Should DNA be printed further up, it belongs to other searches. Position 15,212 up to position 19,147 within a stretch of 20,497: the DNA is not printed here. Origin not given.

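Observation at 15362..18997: Giant membrane-inserted KAP NTPase with about 850 aa of unassigned C-terminus, directly downstream of an R-M pair: candidate uncharacterised defence gene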

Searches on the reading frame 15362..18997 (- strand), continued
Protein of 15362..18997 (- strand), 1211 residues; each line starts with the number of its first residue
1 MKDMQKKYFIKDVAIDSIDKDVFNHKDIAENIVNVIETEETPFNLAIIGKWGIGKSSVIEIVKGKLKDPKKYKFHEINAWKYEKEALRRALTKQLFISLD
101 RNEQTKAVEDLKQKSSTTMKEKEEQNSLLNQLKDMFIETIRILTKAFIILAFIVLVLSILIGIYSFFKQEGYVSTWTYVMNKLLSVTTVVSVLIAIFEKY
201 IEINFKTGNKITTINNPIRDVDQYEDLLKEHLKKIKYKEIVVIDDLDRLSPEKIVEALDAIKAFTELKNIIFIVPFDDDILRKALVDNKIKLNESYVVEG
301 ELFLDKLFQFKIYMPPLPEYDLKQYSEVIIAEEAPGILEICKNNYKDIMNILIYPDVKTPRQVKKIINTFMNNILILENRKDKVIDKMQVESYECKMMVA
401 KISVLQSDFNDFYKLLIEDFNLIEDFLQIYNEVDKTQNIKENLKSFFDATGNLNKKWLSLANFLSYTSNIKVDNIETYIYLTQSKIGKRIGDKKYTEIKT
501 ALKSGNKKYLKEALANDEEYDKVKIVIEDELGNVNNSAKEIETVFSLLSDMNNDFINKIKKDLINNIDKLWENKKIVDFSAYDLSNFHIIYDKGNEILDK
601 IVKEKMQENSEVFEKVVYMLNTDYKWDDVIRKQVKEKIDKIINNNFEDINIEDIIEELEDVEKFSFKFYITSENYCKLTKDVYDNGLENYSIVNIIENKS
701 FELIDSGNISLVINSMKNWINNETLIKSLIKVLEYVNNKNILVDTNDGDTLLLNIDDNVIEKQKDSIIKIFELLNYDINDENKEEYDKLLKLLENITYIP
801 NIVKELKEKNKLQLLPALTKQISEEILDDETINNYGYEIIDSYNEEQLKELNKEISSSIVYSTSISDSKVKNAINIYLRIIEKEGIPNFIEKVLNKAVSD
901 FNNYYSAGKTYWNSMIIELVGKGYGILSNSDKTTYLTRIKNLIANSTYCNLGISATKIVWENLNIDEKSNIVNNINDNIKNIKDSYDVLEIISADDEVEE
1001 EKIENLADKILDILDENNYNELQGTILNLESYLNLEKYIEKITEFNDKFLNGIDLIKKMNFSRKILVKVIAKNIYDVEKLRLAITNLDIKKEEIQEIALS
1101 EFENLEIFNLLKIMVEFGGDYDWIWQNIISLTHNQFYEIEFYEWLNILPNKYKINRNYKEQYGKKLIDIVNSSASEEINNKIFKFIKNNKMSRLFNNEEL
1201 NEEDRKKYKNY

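Call 46: find_encoding_contigs(protein=P0028, flank=10000, max_places=3)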
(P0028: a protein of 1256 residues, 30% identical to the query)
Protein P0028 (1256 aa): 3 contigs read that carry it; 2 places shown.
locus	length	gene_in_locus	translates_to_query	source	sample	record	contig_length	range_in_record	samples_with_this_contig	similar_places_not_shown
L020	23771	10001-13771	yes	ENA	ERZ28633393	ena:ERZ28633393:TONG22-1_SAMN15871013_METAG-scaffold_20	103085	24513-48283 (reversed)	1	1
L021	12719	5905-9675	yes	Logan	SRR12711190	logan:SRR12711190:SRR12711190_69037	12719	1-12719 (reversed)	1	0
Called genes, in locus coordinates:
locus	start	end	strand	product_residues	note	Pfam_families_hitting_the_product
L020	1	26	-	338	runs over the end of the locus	PF02016:Peptidase_S66, PF17676:Peptidase_S66C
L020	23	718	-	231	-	PF00702:Hydrolase, PF13419:HAD_2, PF13242:Hydrolase_like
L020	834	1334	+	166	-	-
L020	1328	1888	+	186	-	PF12728:HTH_17 (faint)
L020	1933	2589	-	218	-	-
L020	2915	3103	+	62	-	PF12728:HTH_17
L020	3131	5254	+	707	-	PF09848:SLFN-g3_helicase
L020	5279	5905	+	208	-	-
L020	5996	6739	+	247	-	-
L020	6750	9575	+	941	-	PF13248:Zn_ribbon_3 (weak), PF00580:UvrD-helicase, PF13245:AAA_19, PF13604:AAA_30 (weak), PF00580:UvrD-helicase, PF13361:UvrD_C, PF13538:UvrD_C_2 (faint)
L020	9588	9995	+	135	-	PF00293:NUDIX, PF14815:NUDIX_4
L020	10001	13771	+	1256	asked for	PF07693:KAP_NTPase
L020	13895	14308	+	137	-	PF01327:Pep_deformylase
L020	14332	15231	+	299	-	PF12686:DUF3800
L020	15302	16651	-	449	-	PF13173:AAA_14, PF13635:DUF4143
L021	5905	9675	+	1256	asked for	PF07693:KAP_NTPase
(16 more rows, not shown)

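Call 48: find_encoding_contigs(protein=P0105, flank=10000, max_places=3)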
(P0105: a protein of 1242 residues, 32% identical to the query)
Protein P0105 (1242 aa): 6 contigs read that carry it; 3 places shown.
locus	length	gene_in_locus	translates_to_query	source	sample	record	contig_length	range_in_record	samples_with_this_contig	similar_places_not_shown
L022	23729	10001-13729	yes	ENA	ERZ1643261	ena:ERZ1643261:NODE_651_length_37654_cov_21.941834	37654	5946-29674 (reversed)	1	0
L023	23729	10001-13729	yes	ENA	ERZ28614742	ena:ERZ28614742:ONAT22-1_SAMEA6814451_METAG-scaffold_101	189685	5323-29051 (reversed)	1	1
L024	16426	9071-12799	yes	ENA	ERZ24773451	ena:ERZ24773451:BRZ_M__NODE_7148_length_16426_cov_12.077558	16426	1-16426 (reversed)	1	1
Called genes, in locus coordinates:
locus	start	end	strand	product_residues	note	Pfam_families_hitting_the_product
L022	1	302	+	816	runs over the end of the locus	PF22763:NrS1-1_pol-like_HBD, PF13148:DUF3987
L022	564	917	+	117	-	PF01076:Mob_Pre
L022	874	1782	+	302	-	PF01076:Mob_Pre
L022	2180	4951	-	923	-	PF04313:HSDR_N (weak), PF00270:DEAD, PF04851:ResIII, PF18766:SWI2_SNF2, PF00271:Helicase_C, PF08463:EcoEI_R_C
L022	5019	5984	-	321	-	PF10987:DUF2806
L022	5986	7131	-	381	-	PF01420:Methylase_S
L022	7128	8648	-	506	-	PF12161:HsdM_N, PF02384:N6_Mtase, PF01170:UPF0020, PF07669:Eco57I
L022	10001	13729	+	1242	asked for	PF07693:KAP_NTPase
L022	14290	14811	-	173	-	PF12844:HTH_19 (weak)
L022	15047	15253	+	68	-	-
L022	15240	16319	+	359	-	PF14657:Arm-DNA-bind_4, PF14659:Phage_int_SAM_3, PF00589:Phage_integrase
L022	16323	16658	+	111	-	PF21983:NikA-like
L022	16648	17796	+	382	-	PF13481:AAA_25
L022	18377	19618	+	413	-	PF01076:Mob_Pre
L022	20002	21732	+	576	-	PF12161:HsdM_N, PF02384:N6_Mtase, PF07669:Eco57I (weak)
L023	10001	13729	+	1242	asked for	PF07693:KAP_NTPase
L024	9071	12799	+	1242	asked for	PF07693:KAP_NTPase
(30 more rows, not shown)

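Call 49: find_encoding_contigs(protein=P0018, flank=10000, max_places=2)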
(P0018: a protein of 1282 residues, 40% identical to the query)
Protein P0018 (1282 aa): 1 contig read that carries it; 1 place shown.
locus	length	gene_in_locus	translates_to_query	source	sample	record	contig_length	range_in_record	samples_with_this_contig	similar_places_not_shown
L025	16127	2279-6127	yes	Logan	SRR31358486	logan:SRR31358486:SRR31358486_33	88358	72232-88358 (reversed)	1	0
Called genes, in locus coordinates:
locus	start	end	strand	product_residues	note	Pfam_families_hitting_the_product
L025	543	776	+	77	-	PF12844:HTH_19, PF13560:HTH_31, PF01381:HTH_3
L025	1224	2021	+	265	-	PF03167:UDG (weak)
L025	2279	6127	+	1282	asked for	PF07693:KAP_NTPase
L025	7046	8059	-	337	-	PF06527:TniQ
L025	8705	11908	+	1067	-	PF13643:DUF4145 (weak), PF04851:ResIII, PF00270:DEAD, PF18766:SWI2_SNF2, PF00271:Helicase_C (weak), PF08463:EcoEI_R_C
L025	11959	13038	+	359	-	-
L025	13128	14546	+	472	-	PF12161:HsdM_N (weak), PF02384:N6_Mtase, PF01170:UPF0020 (weak), PF07669:Eco57I (weak)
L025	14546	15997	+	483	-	PF01420:Methylase_S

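Call 50: find_encoding_contigs(protein=P0111, flank=10000, max_places=2)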
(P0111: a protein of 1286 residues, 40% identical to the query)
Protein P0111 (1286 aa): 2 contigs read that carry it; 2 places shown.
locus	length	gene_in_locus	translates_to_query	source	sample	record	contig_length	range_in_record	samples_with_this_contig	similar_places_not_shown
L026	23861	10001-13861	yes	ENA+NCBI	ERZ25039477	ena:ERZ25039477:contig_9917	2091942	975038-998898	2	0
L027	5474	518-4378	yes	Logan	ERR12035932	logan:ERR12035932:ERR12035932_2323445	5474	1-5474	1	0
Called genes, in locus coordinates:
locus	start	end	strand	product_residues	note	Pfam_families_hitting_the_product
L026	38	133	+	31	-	-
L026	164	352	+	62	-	PF02896:PEP-utilizers_C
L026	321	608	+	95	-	PF02896:PEP-utilizers_C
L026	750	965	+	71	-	PF02896:PEP-utilizers_C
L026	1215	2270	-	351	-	PF27663:Spore_coat_YutH (weak), PF01636:APH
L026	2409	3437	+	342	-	PF01966:HD, PF13286:HD_assoc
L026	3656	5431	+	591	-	PF01807:Zn_ribbon_DnaG, PF08275:DNAG_N, PF01751:Toprim, PF13155:Toprim_2, PF13362:Toprim_3, PF13662:Toprim_4, PF10410:DnaB_bind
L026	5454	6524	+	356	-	PF03979:Sigma70_r1_1, PF00140:Sigma70_r1_2, PF04542:Sigma70_r2, PF04539:Sigma70_r3, PF04545:Sigma70_r4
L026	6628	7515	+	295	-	PF10882:bPH_5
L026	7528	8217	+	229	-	PF12847:Methyltransf_18, PF04816:TrmK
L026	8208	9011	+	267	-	PF01784:DUF34_NIF3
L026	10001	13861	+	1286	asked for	PF07693:KAP_NTPase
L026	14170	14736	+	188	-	PF00589:Phage_integrase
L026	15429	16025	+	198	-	-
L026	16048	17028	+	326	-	-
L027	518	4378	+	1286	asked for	PF07693:KAP_NTPase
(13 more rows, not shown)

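Call 55: predict_structure(alignment_id=A2)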
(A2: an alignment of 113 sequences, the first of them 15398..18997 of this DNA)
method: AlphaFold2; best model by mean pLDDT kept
length: 1200 residues; sequences in the alignment: 113
mean_pLDDT: 79.9   pTM: 0.45
mean pLDDT of the five models: 79.9, 79.4, 78.7, 78.4, 76.9
residues with pLDDT >= 90: 231; 70-90: 757; 50-70: 152; < 50: 60
segments of 3 or more residues with pLDDT < 50: 1-4, 101-130, 206-219, 289-298
pLDDT, mean of each block of 10 residues (from residue 1): 60 65 80 83 81 80 78 78 65 63 41 34 38 60 73 79 76 75 61 65 45 41 61 71 80 73 71 80 60 48 71 81 84 83 85 86 89 84 72 86 91 84 85 63 80 84 88 77 58 74 84 82 82 78 85 84 83 75 76 78 74 84 83 86 78 84 83 87 83 89 91 92 91 91 89 90 90 92 93 89 89 91 80 71 88 87 79 88 84 89 75 89 90 91 86 90 90 85 79 88 88 88 90 91 90 90 89 91 91 88 90 90 91 85 90 88 86 85 89 70
secondary structure, 60 per line:
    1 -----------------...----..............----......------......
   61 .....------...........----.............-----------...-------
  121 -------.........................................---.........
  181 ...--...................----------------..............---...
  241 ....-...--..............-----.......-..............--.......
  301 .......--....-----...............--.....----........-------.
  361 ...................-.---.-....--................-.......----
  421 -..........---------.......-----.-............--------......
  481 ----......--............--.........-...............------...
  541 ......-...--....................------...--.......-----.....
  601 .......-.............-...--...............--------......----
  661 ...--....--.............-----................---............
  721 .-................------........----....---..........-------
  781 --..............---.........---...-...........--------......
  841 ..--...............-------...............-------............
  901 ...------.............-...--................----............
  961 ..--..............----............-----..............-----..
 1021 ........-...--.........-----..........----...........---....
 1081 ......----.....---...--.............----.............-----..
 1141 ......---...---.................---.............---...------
elements in order (helices of 4 or more, strands of 3 or more residues): H25-38 E43-48 H55-65 E72-78 H79-82 H87-99 H128-168 H172-183 H186-204 H221-234 E238-244 H251-264 E270-276 H278-291 H294-307 E310-313 H319-333 H336-340 H345-352 H360-379 H387-390 H393-408 H410-416 H422-431 H441-446 H455-466 H475-480 H485-490 H493-504 H507-515 H517-531 H538-546 H553-572 H584-590 H596-607 H609-621 H628-642 H651-656 H666-669 H672-684 H690-705 H709-721 H723-738 H745-752 H757-760 H764-773 H783-796 H800-808 H816-826 H835-842 H845-859 H867-881 H889-903 H910-922 H929-944 H949-962 H965-978 H983-994 H1000-1013 H1019-1028 H1035-1043 H1049-1058 H1063-1073 H1077-1086 H1091-1095 H1104-1116 H1121-1133 H1139-1146 H1156-1172 H1176-1188

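Call 58: fold_search(model_id=the predicted structure, library=pdb)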
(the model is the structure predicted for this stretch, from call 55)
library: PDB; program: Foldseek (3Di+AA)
matches with E <= 10: 1395; with E <= 0.001: 73
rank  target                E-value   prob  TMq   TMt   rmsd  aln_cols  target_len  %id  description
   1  9g33_UT               7.9e-07  1.00  0.16  0.11  26.8      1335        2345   11  Stalled 90S - Utp23-Krr1-deltaC3 (released 2025-06-18)
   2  9n74_LM               8.6e-06  1.00  0.17  0.13  48.6      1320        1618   11  SSU processome maturation and disassembly, State H (released 2025-10-29)
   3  5oqo_A                1.2e-05  1.00  0.16  0.22  29.8       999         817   12  Crystal structure of the S. cerevisiae condensin Ycg1-Brn1 subcomplex bound to DNA (crystal form II) (released 2017-10-18)
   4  9n70_SP               1.7e-05  1.00  0.13  0.10  26.5      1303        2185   12  SSU processome maturation and disassembly, State E (released 2025-11-05)
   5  9n75_LM               2.2e-05  1.00  0.16  0.13  46.0      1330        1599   12  SSU processome maturation and disassembly, State I (released 2025-11-05)
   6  9n77_LM               3.7e-05  1.00  0.14  0.12  51.4      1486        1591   10  SSU processome maturation and disassembly, State K (released 2025-11-05)
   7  1u6g_C                4.7e-05  1.00  0.15  0.16  29.4      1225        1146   10  Crystal Structure of The Cand1-Cul1-Roc1 Complex (released 2004-12-14)
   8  7wtt_K                4.9e-05  1.00  0.12  0.14  27.6      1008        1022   10  Cryo-EM structure of a human pre-40S ribosomal subunit - State RRP12-A1 (with CK1) (released 2022-10-19)
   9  7zbz_D                5.9e-05  1.00  0.16  0.16  30.0      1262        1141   10  CAND1 delhairpin-SCF-SKP2 CAND1 partly engaged SCF partly rocked (released 2023-04-19)
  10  4c0o_A                6.6e-05  1.00  0.15  0.19  29.7      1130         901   10  Transportin 3 in complex with phosphorylated ASF/SF2 (released 2014-01-22)
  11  6y5q_u                7.4e-05  1.00  0.14  0.18  30.2      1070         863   10  human 17S U2 snRNP (released 2020-06-17)
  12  4buj_B                8.0e-05  1.00  0.16  0.15  31.1      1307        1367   11  Crystal structure of the S. cerevisiae Ski2-3-8 complex (released 2013-08-28)
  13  9n74_SP               8.3e-05  1.00  0.22  0.13  26.2      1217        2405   11  SSU processome maturation and disassembly, State H (released 2025-10-29)
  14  7z8t_D                8.9e-05  1.00  0.16  0.17  30.3      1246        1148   10  CAND1-SCF-SKP2 CAND1 engaged SCF rocked (released 2023-04-19)
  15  8or2_C                9.3e-05  1.00  0.15  0.15  29.3      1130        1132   10  CAND1-CUL1-RBX1-DCNL1 (released 2023-06-28)
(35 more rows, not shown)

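Call 73: find_encoding_contigs(protein=P0044, flank=8000, max_places=1)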
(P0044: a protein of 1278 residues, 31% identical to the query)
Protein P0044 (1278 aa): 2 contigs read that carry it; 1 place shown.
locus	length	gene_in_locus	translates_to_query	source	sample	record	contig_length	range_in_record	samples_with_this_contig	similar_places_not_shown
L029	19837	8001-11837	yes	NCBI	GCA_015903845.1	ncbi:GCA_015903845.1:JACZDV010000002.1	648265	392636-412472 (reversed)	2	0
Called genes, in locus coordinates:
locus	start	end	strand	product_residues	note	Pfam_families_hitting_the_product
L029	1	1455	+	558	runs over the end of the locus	PF00589:Phage_integrase (weak)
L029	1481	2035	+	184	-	-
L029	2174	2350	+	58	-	-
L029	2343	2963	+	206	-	PF08863:YolD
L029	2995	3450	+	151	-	-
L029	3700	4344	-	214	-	-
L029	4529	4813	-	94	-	-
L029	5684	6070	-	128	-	-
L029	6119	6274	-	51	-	-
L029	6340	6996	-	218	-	PF13020:NOV_C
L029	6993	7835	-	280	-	-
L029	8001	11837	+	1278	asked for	PF07693:KAP_NTPase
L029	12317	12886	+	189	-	PF00265:TK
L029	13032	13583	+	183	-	PF00265:TK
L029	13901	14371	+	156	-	-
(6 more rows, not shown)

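Call 74: find_encoding_contigs(protein=P0110, flank=8000, max_places=1)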
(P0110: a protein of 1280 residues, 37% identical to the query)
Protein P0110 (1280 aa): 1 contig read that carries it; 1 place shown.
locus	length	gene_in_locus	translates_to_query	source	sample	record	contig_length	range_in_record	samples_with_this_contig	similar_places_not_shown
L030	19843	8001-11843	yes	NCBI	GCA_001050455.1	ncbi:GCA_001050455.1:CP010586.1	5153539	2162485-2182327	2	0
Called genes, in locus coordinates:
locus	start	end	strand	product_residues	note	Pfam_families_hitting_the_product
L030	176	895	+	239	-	PF00106:adh_short, PF08659:KR (weak), PF13561:adh_short_C2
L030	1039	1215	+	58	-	-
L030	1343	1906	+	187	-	PF00398:RrnaAD, PF13649:Methyltransf_25 (weak)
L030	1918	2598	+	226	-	PF00072:Response_reg, PF00486:Trans_reg_C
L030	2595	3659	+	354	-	PF00672:HAMP, PF00512:HisKA, PF02518:HATPase_c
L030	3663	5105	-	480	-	PF00392:GntR, PF00155:Aminotran_1_2, PF12897:Asp_aminotransf (faint)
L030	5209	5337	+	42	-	-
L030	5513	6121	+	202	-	PF01810:LysE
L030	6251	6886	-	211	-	PF08863:YolD (faint)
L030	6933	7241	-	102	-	PF09607:BrkDBD (weak)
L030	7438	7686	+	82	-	PF12844:HTH_19 (weak), PF01381:HTH_3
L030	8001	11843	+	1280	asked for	PF07693:KAP_NTPase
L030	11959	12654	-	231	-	-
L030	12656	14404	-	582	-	PF00589:Phage_integrase (faint)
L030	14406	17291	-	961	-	-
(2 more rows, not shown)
